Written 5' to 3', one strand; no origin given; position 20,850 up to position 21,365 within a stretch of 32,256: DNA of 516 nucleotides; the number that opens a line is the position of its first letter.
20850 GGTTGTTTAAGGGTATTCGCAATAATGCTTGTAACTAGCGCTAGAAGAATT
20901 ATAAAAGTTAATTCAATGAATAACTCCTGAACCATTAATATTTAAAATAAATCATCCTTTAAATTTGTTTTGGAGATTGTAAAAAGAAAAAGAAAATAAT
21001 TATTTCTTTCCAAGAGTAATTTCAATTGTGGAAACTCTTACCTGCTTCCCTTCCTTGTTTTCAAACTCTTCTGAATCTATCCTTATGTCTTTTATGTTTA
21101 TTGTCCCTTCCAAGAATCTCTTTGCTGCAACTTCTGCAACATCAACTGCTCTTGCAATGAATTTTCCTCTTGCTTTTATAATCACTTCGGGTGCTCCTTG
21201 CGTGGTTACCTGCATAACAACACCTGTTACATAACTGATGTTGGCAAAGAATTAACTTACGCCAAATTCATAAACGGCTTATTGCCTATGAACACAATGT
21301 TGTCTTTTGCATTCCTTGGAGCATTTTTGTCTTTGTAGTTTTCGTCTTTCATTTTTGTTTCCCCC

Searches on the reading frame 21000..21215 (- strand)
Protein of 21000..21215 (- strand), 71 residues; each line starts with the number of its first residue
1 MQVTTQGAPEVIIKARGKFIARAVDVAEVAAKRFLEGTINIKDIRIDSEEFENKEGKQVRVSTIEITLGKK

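Call 7: search_protein_families(library=pfam, proteins=[window:21003-21215:-], max_evalue=0.01)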
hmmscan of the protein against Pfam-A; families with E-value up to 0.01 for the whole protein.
seq(71 aa): 1 family
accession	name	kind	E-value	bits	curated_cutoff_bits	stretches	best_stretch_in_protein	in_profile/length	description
PF01918.27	Alba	-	1.3e-10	41.3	25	1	6-48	24-66/66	Alba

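Call 11: find_encoding_contigs(protein=window:21000-21215:-, flank=3000, max_places=10)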
Protein window:21000-21215:- (71 aa): 24 contigs read that carry it; 10 places shown.
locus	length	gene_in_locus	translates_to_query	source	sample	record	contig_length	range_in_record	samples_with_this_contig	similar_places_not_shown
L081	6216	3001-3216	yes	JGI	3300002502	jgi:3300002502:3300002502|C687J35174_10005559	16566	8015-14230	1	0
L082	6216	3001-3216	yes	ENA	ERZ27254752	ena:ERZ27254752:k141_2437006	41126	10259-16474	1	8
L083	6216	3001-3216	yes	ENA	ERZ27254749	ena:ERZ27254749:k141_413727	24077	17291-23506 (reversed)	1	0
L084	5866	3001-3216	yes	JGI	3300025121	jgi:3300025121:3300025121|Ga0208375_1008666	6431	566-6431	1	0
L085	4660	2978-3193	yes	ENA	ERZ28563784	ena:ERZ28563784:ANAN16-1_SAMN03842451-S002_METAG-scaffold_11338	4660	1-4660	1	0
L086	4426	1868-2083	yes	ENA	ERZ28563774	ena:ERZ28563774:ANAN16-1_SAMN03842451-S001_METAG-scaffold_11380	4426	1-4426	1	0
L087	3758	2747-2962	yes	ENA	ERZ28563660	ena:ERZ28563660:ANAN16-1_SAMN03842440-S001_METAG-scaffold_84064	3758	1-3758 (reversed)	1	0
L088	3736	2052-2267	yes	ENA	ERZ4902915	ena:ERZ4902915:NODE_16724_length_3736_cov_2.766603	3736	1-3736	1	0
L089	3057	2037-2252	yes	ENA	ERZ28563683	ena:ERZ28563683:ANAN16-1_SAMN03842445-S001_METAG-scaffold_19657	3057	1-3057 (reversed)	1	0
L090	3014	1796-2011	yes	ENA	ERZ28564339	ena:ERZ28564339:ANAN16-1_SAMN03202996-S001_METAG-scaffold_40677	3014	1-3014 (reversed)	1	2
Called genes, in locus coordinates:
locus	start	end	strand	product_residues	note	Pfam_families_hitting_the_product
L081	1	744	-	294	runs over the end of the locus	PF13691:Lactamase_B_4 (weak), PF23023:Anti-Pycsar_Apyc1, PF00753:Lactamase_B, PF12706:Lactamase_B_2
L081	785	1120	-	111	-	PF04193:PQ-loop (weak)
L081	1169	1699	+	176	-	PF02778:tRNA_int_endo_N, PF01974:tRNA_int_endo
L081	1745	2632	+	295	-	-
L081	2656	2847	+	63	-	PF00833:Ribosomal_S17e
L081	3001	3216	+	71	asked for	PF01918:Alba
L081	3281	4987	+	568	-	PF00999:Na_H_Exchanger, PF02254:TrkA_N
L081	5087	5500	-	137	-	PF11969:DcpS_C, PF01230:HIT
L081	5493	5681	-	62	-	-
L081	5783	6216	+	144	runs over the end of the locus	-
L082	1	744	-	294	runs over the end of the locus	PF13691:Lactamase_B_4 (weak), PF23023:Anti-Pycsar_Apyc1, PF00753:Lactamase_B, PF12706:Lactamase_B_2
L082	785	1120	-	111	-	PF04193:PQ-loop (weak)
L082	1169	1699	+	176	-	PF02778:tRNA_int_endo_N, PF01974:tRNA_int_endo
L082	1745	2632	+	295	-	-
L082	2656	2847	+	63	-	PF00833:Ribosomal_S17e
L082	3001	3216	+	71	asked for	PF01918:Alba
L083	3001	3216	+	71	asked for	PF01918:Alba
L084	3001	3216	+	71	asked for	PF01918:Alba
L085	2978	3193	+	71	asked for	PF01918:Alba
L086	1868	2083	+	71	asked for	PF01918:Alba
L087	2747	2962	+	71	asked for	PF01918:Alba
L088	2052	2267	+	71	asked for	PF01918:Alba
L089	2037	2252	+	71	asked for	PF01918:Alba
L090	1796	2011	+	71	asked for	PF01918:Alba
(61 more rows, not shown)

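Call 12: find_homologous_proteins(query=window:21003-21215:-)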
Query seq(71 aa) (71 aa): 4669 proteins with E <= 0.001 among 4670 candidates; the best 120 are listed.
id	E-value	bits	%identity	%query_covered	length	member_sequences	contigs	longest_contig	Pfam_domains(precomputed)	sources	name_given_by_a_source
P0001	5.6e-36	138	100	100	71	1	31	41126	PF01918.28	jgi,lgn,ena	-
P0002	5.9e-32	125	90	100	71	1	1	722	PF01918.28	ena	-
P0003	1.4e-30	121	87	100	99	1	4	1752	PF01918.28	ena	-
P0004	2.5e-30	120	87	100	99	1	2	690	PF01918.28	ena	-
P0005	2.7e-30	120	87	100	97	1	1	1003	PF01918.28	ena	-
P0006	2.9e-30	120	87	99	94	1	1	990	PF01918.28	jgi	-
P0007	4.1e-30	119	86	100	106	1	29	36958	PF01918.28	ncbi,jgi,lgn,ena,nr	ncbi:DNA-binding protein Alba [Candidatus Woesearchaeota archaeon]|nr:DNA-binding protein Alba [Cand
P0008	9.1e-30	118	86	100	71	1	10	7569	PF01918.28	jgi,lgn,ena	-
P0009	1.1e-29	118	84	99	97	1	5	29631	PF01918.28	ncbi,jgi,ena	-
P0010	1.4e-29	118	87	100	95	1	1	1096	PF01918.28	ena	-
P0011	1.8e-29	117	89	100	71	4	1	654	PF01918.28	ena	-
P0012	2.0e-29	117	85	100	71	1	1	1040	PF01918.28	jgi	jgi:DNA-binding protein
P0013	2.2e-29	117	83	100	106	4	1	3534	PF01918.28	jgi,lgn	jgi:DNA-binding protein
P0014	2.3e-29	117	85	100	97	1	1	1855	PF01918.28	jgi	jgi:DNA-binding protein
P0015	2.5e-29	117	82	100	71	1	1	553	PF01918.28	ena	-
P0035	9.6e-29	115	85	100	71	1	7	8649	PF01918.28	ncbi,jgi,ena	jgi:DNA-binding protein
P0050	1.9e-28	114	85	100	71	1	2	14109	PF01918.28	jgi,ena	-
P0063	3.1e-28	114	79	100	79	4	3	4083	PF01918.28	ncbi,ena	-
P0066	3.4e-28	113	79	100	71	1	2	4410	PF01918.28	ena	-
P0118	1.2e-27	112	79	100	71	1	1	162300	PF01918.28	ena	-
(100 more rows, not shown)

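Call 14: find_encoding_contigs(protein=P0008, flank=1500, max_places=4)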
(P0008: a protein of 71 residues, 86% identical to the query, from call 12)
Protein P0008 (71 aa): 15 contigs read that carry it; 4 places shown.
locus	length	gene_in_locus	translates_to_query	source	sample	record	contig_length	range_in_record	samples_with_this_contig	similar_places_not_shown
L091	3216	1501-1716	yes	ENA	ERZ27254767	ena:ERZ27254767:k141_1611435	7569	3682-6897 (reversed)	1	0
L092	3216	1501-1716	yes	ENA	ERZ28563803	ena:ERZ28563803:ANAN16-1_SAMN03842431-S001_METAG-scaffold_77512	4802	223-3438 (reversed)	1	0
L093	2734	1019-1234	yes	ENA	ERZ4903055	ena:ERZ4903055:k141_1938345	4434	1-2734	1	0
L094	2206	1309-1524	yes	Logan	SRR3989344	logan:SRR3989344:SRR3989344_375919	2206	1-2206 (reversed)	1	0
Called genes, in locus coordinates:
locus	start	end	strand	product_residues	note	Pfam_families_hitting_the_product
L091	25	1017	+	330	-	-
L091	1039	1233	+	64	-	PF00833:Ribosomal_S17e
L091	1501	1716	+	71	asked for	PF01918:Alba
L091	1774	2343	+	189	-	-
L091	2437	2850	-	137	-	PF11969:DcpS_C, PF01230:HIT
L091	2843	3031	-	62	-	-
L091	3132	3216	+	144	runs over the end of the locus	PF00571:CBS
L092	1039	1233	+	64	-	PF00833:Ribosomal_S17e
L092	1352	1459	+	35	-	-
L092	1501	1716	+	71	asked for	PF01918:Alba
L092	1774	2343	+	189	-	-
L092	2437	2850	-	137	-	PF11969:DcpS_C, PF01230:HIT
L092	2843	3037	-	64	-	-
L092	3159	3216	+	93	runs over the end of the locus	?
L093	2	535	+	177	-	?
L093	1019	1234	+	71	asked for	PF01918:Alba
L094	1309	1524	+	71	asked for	PF01918:Alba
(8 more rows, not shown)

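Call 15: find_encoding_contigs(protein=P0035, flank=1500, max_places=4)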
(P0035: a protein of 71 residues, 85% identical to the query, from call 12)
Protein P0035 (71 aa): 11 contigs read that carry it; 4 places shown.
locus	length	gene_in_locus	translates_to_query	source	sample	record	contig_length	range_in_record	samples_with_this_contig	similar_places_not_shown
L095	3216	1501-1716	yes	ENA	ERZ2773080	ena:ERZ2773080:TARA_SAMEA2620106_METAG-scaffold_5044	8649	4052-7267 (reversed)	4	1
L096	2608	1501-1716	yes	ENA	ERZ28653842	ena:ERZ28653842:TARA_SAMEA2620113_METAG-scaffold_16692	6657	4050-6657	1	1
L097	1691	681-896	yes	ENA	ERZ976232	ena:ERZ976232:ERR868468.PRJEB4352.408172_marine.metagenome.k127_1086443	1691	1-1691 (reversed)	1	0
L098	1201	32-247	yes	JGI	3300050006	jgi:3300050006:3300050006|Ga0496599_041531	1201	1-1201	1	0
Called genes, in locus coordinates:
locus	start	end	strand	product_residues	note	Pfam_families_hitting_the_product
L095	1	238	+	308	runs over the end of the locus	PF13404:HTH_AsnC-type (faint), PF13412:HTH_24 (weak)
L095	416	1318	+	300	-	PF14528:LAGLIDADG_3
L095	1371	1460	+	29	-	-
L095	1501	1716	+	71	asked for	PF01918:Alba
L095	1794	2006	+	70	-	-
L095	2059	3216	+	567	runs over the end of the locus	PF00999:Na_H_Exchanger, PF02254:TrkA_N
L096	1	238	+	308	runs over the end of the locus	PF13404:HTH_AsnC-type (faint), PF13412:HTH_24 (weak)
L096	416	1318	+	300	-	PF14528:LAGLIDADG_3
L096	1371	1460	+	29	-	-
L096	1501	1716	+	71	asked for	PF01918:Alba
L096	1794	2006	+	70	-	-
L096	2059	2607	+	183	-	?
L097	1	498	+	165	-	?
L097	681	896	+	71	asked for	PF01918:Alba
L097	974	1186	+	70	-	-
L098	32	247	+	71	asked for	PF01918:Alba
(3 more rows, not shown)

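Call 16: find_encoding_contigs(protein=P0118, flank=1500, max_places=3)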
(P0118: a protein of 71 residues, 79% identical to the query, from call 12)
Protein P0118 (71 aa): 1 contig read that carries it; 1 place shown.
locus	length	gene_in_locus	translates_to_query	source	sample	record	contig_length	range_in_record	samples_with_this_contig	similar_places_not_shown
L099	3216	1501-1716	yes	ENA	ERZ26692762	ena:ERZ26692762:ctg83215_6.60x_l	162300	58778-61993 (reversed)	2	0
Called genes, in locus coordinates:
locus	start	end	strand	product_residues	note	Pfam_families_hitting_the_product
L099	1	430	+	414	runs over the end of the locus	PF01896:DNA_primase_S (weak), PF04104:DNA_primase_lrg (weak)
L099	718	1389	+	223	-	PF14528:LAGLIDADG_3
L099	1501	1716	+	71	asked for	PF01918:Alba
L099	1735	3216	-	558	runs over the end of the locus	PF00999:Na_H_Exchanger, PF02254:TrkA_N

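Call 40: find_encoding_contigs(protein=P0050, flank=1500, max_places=2)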
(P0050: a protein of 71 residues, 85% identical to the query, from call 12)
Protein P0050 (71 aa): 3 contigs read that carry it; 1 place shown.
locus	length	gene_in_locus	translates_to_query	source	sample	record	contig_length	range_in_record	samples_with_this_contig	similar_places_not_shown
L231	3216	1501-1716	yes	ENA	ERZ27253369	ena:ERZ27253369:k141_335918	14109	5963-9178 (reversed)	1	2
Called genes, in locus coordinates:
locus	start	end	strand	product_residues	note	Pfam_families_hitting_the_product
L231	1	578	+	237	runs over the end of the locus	PF05891:Methyltransf_PK (weak), PF13489:Methyltransf_23, PF08242:Methyltransf_12 (weak), PF13649:Methyltransf_25 (weak)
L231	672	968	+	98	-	-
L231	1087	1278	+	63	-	PF00833:Ribosomal_S17e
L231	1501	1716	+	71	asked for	PF01918:Alba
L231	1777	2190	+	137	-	-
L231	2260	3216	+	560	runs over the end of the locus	PF00999:Na_H_Exchanger, PF02254:TrkA_N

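Call 41: find_encoding_contigs(protein=P0066, flank=1500, max_places=2)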
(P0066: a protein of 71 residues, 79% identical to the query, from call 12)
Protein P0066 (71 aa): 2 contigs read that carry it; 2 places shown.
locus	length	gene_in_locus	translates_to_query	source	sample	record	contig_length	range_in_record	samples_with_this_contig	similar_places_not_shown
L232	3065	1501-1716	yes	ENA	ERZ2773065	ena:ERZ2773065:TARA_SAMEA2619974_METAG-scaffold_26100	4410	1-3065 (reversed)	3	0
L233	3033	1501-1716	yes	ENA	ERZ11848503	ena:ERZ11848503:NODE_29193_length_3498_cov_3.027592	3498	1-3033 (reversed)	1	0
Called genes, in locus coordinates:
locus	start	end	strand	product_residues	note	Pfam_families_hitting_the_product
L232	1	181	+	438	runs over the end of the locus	PF01896:DNA_primase_S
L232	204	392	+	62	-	PF00833:Ribosomal_S17e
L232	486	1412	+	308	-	PF14528:LAGLIDADG_3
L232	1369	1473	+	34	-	-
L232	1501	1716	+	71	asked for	PF01918:Alba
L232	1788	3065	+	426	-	?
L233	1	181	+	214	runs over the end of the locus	?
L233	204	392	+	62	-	PF00833:Ribosomal_S17e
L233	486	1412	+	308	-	PF14528:LAGLIDADG_3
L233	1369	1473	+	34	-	-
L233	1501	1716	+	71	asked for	PF01918:Alba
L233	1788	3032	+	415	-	?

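Call 42: find_encoding_contigs(protein=P0063, flank=1500, max_places=2)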
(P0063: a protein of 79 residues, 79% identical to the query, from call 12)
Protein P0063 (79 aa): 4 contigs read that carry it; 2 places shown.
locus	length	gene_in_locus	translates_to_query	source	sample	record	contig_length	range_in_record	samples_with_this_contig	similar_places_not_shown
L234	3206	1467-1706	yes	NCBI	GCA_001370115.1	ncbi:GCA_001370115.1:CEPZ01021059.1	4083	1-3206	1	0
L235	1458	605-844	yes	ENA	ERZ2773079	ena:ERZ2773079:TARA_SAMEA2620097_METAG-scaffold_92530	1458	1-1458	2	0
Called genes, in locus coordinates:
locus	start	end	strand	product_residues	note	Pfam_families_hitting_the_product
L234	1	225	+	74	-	?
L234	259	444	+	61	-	PF00833:Ribosomal_S17e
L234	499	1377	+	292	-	PF14528:LAGLIDADG_3 (faint)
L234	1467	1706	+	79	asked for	PF01918:Alba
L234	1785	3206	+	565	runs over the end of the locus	PF00999:Na_H_Exchanger, PF02254:TrkA_N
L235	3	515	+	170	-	?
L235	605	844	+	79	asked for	PF01918:Alba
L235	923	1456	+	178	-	?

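Call 46: search_protein_families(library=pfam, proteins=[L232:486-1412:+, L095:416-1318:+, L099:718-1389:+, L234:499-1377:+], max_evalue=0.01)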
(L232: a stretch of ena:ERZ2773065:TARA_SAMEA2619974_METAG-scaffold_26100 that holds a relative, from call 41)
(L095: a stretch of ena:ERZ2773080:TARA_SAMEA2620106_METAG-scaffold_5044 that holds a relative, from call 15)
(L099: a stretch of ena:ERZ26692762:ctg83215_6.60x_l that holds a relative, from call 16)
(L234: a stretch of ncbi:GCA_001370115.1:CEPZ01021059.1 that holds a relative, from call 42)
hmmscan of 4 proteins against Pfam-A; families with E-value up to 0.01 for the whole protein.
L232:486-1412:+ (308 aa): 2 families
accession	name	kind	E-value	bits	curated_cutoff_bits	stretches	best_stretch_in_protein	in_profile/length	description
PF14528.11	LAGLIDADG_3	-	6.9e-14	52.3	22.5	1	188-267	3-82/82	LAGLIDADG-like domain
PF14527.11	LAGLIDADG_WhiA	-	0.00022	21.7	23.2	0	190-240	3-56/93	WhiA LAGLIDADG-like domain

L095:416-1318:+ (300 aa): 3 families
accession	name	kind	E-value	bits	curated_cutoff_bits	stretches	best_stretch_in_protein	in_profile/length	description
PF14528.11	LAGLIDADG_3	-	1.8e-15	57.4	22.5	2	197-277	3-81/82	LAGLIDADG-like domain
PF05204.19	Hom_end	-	0.00011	22.8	21.1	1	199-266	16-85/110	Homing endonuclease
PF09062.15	Endonuc_subdom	-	0.0023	19.1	24.4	1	199-266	12-80/98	PI-PfuI Endonuclease subdomain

L099:718-1389:+ (223 aa): 1 family
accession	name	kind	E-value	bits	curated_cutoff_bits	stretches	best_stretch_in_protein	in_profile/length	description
PF14528.11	LAGLIDADG_3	-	1.3e-14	54.6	22.5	1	119-198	3-82/82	LAGLIDADG-like domain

L234:499-1377:+ (292 aa): 2 families
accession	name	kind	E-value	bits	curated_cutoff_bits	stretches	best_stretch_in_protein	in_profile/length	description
PF14528.11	LAGLIDADG_3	-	2e-08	34.8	22.5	1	191-267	6-82/82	LAGLIDADG-like domain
PF25787.1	HTH_SB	-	2.4e-05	24.4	43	1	10-38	13-41/53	Sleeping Beauty transposase HTH domain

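Call 47: search_solved_structures(query=L232:486-1412:+, max_evalue=0.01)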
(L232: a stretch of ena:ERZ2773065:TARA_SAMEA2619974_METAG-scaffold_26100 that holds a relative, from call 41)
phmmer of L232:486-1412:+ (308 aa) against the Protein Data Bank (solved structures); distinct sequences matched with E-value up to 0.01: 1.
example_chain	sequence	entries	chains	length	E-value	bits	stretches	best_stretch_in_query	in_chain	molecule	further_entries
1dq3_A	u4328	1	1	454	0.00048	22.8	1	183-277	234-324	ENDONUCLEASE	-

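Call 61: find_homologous_proteins(query=L095:416-1318:+, max_evalue=1e-10)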
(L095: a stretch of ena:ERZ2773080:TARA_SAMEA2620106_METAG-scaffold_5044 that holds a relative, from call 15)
Query L095:416-1318:+ (300 aa): 43 proteins with E <= 1e-10 among 1615 candidates.
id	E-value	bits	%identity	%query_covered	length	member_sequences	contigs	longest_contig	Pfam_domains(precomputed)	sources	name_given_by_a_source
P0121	8.9e-188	640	100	100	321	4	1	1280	PF14528.12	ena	-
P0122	5.8e-130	451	74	98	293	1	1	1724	PF14528.12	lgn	-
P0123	8.5e-126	437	72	97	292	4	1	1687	PF14528.12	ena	-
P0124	2.8e-121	422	70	97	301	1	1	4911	PF14528.12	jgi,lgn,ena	-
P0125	1.4e-102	361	64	96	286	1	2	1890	PF14528.12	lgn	-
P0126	8.9e-98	345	59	98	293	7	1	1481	PF05204.20,PF14528.12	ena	-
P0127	1.5e-97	344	57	97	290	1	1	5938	PF14528.12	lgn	-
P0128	1.1e-90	322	54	96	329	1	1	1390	PF14528.12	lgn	-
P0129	2.6e-89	317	55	95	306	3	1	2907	PF14528.12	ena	-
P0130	3.0e-88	314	52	96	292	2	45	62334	PF14528.12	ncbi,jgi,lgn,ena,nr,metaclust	ncbi:hypothetical protein J4413_03925 [Candidatus Woesearchaeota archaeon]|nr:hypothetical protein [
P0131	1.8e-87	311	54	95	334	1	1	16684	PF14528.12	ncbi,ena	-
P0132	1.1e-86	309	54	96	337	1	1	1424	PF14528.12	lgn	-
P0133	1.4e-86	308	53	96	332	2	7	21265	PF14528.12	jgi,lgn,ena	-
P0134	2.1e-86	308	53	97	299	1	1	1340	PF14528.12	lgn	-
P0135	1.7e-85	305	54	97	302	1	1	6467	PF14528.12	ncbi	-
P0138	6.4e-83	296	74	63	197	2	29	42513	-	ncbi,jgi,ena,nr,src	ncbi:hypothetical protein J4425_00490 [Candidatus Woesearchaeota archaeon]|nr:hypothetical protein [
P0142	2.7e-81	291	52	98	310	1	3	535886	PF14528.12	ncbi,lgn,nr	ncbi:MAG: LAGLIDADG family homing endonuclease [Candidatus Nanoarchaeia archaeon]|nr:LAGLIDADG famil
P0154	2.1e-68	249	50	95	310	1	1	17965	PF14528.12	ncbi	-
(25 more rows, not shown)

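Call 62: find_encoding_contigs(protein=P0130, flank=1500, max_places=2)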
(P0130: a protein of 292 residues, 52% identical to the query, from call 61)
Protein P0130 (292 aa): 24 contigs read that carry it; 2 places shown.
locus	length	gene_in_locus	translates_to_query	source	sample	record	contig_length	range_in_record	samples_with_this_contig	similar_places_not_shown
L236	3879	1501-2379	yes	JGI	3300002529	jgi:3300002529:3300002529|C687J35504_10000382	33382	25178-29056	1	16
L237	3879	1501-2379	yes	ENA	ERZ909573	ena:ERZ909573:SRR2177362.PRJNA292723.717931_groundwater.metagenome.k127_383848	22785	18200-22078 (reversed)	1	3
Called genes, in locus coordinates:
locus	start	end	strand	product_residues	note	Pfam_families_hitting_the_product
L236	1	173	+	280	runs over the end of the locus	PF17773:UPF0176_N, PF00581:Rhodanese, PF12368:Rhodanese_C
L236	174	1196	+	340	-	PF01170:UPF0020 (faint)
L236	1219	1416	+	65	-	PF00833:Ribosomal_S17e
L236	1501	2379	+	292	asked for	PF14528:LAGLIDADG_3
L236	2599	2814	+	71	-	PF01918:Alba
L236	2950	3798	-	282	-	-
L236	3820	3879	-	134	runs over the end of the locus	PF11969:DcpS_C, PF01230:HIT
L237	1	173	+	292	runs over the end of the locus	?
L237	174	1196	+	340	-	PF01170:UPF0020 (faint)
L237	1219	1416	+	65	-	PF00833:Ribosomal_S17e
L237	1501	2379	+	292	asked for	PF14528:LAGLIDADG_3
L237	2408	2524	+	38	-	-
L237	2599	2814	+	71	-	PF01918:Alba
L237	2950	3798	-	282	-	-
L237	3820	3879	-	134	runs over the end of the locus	PF11969:DcpS_C, PF01230:HIT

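Call 63: find_encoding_contigs(protein=P0142, flank=1500, max_places=2)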
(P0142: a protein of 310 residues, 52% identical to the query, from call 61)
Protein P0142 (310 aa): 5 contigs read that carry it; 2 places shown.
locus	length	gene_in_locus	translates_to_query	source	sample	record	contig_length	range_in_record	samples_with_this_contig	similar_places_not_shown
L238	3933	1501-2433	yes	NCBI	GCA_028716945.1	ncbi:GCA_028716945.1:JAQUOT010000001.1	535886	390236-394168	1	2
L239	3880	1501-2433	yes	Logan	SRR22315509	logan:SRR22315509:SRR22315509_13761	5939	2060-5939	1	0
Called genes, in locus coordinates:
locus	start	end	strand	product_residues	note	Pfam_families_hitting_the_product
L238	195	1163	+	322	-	-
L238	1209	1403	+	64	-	PF00833:Ribosomal_S17e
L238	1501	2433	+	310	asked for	PF14528:LAGLIDADG_3 (weak)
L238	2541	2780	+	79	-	PF01918:Alba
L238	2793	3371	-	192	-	PF09335:VTT_dom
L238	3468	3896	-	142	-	PF11969:DcpS_C, PF01230:HIT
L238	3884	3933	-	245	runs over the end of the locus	PF12146:Hydrolase_4, PF00561:Abhydrolase_1, PF12697:Abhydrolase_6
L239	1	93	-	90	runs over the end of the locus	-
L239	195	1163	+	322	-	-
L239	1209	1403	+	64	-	PF00833:Ribosomal_S17e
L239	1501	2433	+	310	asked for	PF14528:LAGLIDADG_3 (weak)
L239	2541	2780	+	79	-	PF01918:Alba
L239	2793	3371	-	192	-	PF09335:VTT_dom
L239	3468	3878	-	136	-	?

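Call 64: find_encoding_contigs(protein=P0138, flank=1500, max_places=2)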
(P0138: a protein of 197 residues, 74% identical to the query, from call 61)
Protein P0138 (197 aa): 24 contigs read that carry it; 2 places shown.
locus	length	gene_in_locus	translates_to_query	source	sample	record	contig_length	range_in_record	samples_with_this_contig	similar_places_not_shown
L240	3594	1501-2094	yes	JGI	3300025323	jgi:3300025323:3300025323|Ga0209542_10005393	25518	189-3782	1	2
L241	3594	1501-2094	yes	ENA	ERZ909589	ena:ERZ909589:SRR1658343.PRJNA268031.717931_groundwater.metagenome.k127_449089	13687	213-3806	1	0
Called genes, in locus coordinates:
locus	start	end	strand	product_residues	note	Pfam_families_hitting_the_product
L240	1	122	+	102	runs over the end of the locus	?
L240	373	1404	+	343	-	PF00078:RVT_1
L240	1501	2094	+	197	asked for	-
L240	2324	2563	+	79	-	PF01918:Alba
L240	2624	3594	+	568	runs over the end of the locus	PF00999:Na_H_Exchanger, PF02254:TrkA_N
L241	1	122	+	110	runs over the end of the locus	?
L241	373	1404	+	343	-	PF00078:RVT_1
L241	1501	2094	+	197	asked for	-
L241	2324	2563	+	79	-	PF01918:Alba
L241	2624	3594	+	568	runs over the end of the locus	PF00999:Na_H_Exchanger, PF02254:TrkA_N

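Call 65: find_encoding_contigs(protein=P0154, flank=1500, max_places=2)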
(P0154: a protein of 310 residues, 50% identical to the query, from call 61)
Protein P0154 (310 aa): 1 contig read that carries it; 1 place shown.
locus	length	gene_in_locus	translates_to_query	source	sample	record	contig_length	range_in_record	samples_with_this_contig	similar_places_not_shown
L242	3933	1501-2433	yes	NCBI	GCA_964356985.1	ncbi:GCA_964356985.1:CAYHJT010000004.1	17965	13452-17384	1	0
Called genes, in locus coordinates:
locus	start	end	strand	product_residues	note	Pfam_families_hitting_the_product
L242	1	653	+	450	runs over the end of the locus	PF01896:DNA_primase_S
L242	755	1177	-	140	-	-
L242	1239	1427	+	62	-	PF00833:Ribosomal_S17e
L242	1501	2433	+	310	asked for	PF14528:LAGLIDADG_3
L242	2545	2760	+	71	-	PF01918:Alba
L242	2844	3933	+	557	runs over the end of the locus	?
